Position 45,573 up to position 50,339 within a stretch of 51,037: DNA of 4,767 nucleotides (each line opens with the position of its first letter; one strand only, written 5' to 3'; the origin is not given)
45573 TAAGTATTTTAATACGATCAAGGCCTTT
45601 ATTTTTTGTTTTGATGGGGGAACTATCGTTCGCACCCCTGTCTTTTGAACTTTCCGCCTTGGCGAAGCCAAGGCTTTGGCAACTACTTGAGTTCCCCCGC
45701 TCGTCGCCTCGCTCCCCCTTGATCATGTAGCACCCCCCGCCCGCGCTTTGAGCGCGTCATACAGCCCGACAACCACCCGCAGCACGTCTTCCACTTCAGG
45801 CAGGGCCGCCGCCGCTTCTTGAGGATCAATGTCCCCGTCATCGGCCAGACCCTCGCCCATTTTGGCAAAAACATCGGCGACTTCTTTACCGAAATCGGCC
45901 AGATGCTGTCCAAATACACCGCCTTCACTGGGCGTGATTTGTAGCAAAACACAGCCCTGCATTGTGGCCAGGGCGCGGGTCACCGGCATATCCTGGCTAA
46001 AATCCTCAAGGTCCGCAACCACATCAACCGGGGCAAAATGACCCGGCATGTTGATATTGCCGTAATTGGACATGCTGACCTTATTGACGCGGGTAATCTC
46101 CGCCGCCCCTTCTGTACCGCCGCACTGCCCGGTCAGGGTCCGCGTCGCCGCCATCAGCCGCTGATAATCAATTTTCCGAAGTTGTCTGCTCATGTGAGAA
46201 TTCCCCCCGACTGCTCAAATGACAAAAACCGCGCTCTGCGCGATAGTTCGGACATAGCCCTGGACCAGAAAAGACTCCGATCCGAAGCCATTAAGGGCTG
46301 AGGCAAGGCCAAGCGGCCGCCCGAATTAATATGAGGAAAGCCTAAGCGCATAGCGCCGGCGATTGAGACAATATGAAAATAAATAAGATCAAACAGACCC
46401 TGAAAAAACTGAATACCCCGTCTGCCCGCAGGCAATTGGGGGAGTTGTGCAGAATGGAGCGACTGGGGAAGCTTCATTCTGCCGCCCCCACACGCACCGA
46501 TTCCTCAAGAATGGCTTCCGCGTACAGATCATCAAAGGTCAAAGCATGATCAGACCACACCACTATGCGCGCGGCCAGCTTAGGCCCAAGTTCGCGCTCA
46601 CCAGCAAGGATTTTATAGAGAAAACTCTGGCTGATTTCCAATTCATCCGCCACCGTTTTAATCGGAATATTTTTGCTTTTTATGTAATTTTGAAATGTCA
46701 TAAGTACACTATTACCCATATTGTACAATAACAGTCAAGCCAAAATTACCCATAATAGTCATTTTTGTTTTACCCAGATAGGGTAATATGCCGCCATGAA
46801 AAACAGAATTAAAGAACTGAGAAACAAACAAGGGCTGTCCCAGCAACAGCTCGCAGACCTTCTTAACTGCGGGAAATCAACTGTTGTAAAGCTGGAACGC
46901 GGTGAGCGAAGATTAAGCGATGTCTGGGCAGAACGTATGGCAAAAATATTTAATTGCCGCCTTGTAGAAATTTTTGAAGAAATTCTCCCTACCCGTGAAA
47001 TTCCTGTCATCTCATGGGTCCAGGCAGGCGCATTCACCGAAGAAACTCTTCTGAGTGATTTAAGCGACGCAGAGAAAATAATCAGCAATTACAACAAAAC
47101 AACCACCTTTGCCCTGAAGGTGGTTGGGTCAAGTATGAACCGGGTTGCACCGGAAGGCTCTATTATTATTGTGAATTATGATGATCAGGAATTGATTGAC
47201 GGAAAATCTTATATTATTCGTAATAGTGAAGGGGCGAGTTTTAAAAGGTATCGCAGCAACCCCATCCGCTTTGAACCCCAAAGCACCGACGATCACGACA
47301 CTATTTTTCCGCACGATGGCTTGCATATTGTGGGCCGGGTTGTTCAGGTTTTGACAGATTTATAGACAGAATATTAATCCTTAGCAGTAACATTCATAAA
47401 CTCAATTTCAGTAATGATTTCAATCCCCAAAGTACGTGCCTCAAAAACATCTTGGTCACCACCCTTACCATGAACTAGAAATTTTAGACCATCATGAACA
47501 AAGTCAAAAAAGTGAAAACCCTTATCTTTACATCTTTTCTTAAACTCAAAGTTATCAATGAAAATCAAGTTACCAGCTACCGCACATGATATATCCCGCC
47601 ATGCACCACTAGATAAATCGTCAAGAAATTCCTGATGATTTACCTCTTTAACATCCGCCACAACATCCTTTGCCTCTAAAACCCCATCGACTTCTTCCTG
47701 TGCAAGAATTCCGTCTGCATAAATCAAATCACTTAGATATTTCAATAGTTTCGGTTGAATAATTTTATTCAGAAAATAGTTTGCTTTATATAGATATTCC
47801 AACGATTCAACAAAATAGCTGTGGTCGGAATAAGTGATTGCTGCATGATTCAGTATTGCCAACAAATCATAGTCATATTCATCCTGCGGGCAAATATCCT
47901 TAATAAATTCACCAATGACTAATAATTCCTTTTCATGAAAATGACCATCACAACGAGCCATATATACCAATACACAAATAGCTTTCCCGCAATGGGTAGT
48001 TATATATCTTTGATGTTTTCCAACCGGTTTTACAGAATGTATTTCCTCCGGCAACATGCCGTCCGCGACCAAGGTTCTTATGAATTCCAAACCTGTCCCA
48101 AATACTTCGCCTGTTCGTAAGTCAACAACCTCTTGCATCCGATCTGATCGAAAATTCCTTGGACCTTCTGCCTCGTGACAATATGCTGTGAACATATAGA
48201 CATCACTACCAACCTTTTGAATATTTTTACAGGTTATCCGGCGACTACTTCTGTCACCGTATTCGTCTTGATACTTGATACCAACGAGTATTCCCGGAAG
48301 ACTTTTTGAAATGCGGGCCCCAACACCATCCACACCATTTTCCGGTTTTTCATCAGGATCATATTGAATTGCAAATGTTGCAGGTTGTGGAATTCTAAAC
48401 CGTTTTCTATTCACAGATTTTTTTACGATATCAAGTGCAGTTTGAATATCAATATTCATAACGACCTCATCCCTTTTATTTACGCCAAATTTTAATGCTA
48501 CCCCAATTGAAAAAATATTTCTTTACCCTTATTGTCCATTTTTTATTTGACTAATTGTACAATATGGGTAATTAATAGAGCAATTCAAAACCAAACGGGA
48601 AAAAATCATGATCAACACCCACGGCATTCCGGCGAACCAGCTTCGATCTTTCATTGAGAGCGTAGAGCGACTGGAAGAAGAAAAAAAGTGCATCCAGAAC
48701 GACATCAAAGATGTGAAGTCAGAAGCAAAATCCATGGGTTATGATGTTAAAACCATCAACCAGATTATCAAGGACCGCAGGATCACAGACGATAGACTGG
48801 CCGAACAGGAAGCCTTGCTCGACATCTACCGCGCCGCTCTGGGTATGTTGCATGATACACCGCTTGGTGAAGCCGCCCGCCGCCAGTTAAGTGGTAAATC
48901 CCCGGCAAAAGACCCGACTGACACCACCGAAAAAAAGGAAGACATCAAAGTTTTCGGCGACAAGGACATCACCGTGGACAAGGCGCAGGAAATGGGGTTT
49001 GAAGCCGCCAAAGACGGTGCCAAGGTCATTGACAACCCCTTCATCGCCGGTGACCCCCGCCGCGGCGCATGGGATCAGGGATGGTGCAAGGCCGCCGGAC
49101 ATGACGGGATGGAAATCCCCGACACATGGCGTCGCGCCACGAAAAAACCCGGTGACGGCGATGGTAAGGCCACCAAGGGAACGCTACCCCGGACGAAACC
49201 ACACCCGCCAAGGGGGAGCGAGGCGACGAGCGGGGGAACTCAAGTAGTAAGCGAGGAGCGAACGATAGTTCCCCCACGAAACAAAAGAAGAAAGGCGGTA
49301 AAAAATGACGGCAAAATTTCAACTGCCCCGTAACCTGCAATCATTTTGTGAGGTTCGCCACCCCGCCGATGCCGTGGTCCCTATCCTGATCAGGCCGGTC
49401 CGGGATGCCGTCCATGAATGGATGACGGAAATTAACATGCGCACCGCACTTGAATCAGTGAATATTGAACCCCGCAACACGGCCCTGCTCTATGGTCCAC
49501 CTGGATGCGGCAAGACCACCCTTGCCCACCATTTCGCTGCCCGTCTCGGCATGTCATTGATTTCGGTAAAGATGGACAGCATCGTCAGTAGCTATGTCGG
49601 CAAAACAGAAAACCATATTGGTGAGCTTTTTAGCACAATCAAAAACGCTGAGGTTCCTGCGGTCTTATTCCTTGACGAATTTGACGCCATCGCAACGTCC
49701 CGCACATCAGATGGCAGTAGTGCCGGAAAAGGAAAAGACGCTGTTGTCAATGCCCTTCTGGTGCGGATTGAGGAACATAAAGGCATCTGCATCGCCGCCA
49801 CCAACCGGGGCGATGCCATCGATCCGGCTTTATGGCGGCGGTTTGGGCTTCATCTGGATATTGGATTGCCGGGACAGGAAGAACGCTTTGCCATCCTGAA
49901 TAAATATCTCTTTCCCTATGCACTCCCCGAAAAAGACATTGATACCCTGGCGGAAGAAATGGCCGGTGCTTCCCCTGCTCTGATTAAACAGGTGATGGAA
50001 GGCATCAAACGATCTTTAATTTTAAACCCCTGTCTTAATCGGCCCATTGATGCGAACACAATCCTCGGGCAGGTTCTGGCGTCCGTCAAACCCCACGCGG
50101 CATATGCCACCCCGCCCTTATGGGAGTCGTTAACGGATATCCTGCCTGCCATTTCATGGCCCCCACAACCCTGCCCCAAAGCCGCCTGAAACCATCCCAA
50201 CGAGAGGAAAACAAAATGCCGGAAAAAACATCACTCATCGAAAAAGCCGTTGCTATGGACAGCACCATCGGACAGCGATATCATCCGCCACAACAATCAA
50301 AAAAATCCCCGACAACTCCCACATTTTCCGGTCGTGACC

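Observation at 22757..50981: Nine copies of a modular, covarying multi-hairpin element with tandem G.A mismatches scattered through the prophage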

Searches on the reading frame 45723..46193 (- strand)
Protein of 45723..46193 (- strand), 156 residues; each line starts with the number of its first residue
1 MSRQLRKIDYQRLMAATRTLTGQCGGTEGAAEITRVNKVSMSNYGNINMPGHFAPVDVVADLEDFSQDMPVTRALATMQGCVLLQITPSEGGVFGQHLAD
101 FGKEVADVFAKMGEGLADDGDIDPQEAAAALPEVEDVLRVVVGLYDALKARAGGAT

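Call 68: search_protein_families(library=pfam, proteins=[window:45723-46193:-], max_evalue=0.001)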
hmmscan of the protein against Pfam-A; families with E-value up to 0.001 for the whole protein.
window:45723-46193:- (156 aa): 1 family
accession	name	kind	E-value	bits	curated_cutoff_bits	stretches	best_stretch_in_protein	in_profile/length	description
PF06892.16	Phage_CP76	-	7.6e-07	29.5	26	1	25-151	16-146/146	Phage regulatory protein CII (CP76)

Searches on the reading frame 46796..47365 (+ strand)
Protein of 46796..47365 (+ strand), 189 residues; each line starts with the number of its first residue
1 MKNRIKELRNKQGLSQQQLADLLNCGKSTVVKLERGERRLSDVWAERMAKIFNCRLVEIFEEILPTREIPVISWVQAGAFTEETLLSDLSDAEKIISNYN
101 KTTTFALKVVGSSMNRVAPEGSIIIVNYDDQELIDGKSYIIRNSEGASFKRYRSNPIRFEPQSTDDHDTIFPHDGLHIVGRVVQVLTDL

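Call 68: search_protein_families(library=pfam, proteins=[window:46796-47365:+], max_evalue=0.001)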
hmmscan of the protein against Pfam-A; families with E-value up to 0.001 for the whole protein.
window:46796-47365:+ (189 aa): 5 families
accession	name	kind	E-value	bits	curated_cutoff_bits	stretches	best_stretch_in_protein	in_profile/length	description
PF01381.28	HTH_3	-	9e-13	48.5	23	1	5-59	1-55/55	Helix-turn-helix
PF00717.28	Peptidase_S24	-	2.4e-12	47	23.3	1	70-183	1-116/116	Peptidase S24-like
PF13560.12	HTH_31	-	1.2e-10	42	27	1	4-53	5-55/64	Helix-turn-helix domain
PF13443.12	HTH_26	-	0.00014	22.5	22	1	4-61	1-59/63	Cro/C1-type HTH DNA-binding domain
PF12844.13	HTH_19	-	0.00063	20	30.2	0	3-51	2-47/64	Helix-turn-helix domain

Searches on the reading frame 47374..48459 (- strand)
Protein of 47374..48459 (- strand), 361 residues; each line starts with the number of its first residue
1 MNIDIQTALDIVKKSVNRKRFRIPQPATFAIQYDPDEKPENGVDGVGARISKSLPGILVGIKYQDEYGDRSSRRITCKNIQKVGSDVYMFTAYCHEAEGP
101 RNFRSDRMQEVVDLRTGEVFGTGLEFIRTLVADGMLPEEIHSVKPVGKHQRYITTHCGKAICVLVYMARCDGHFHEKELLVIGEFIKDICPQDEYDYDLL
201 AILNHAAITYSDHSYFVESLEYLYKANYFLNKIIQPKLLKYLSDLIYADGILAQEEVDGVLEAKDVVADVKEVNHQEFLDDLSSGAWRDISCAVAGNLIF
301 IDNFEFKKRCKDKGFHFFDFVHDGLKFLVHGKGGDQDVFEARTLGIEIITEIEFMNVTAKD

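Call 10: search_protein_families(library=pfam, proteins=[window:47374-48459:-])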
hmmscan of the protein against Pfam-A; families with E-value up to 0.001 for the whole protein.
window:47374-48459:- (361 aa): 1 family
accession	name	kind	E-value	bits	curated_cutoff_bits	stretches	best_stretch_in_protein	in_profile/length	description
PF13280.12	WYL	-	3.3e-05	24.3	21.8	1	59-111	16-68/70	WYL domain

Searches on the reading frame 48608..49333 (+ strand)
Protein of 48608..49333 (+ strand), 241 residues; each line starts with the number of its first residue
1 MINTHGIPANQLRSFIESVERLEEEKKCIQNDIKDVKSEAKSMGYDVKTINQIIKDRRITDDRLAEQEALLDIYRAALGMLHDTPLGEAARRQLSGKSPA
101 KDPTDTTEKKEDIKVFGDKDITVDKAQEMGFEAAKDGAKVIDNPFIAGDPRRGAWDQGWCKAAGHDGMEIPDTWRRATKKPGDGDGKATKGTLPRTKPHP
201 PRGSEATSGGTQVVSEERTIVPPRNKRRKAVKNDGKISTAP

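Call 68: search_protein_families(library=pfam, proteins=[window:48608-49333:+], max_evalue=0.001)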
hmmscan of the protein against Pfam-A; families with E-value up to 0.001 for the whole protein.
window:48608-49333:+ (241 aa): 1 family
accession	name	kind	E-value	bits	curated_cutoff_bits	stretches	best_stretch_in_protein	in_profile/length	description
PF10073.14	GapR_DNA-bd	-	5.5e-27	93.6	22.6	1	9-79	2-72/72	GapR-like, DNA-binding domain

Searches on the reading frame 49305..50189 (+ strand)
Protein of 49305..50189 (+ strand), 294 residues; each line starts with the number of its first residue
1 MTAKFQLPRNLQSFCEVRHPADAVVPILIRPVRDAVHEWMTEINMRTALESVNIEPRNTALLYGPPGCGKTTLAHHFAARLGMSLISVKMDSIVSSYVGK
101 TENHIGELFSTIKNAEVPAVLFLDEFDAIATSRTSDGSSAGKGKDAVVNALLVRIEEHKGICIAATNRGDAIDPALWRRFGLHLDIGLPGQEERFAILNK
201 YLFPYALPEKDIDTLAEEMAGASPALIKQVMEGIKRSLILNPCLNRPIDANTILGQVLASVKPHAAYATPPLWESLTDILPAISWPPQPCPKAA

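Call 10: search_protein_families(library=pfam, proteins=[window:49305-50189:+])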
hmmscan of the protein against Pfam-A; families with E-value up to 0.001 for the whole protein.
window:49305-50189:+ (294 aa): 15 families
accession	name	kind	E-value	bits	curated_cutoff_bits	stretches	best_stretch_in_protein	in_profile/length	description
PF00004.35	AAA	-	2.3e-32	112.6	21.2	1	61-187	2-130/131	ATPase family associated with various cellular activities (AAA)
PF07728.20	AAA_5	-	3e-07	30.9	22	1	61-180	3-139/139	AAA domain (dynein-related subfamily)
PF05496.18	RuvB_N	-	4.2e-07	30.3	27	1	55-129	31-96/159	Holliday junction DNA helicase RuvB P-loop domain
PF13191.12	AAA_16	-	8.2e-07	30.1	32.6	1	47-93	14-63/167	AAA ATPase domain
PF01637.24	ATPase_2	-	3e-05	24.4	33.2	1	49-81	12-44/225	ATPase domain predominantly from Archaea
PF00910.28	RNA_helicase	-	0.0001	23.2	21.5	1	61-95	2-36/105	RNA helicase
PF13401.12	AAA_22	-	0.00012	22.8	27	0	58-90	6-41/130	AAA domain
PF13173.12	AAA_14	-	0.00015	22.2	27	1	58-129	3-74/129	AAA domain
PF20720.3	nSTAND3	-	0.00024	21.3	27.2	1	55-83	15-43/155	Novel STAND NTPase 3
PF13671.12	AAA_33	-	0.00028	21.7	27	1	61-104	3-44/143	AAA domain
PF01695.23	IstB_IS21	-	0.00031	20.8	24.1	1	54-127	89-163/238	IstB-like ATP binding protein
PF05673.19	DUF815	-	0.00033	20.3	23.8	0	51-125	47-115/249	Protein of unknown function (DUF815)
PF13481.12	AAA_25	-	0.00041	20.5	27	0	58-80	34-56/195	AAA domain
PF05729.18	NACHT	-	0.00052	20.3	26.7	0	59-81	2-24/167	NACHT domain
PF13521.12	AAA_28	-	0.00054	20.6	27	1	61-87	3-29/164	AAA domain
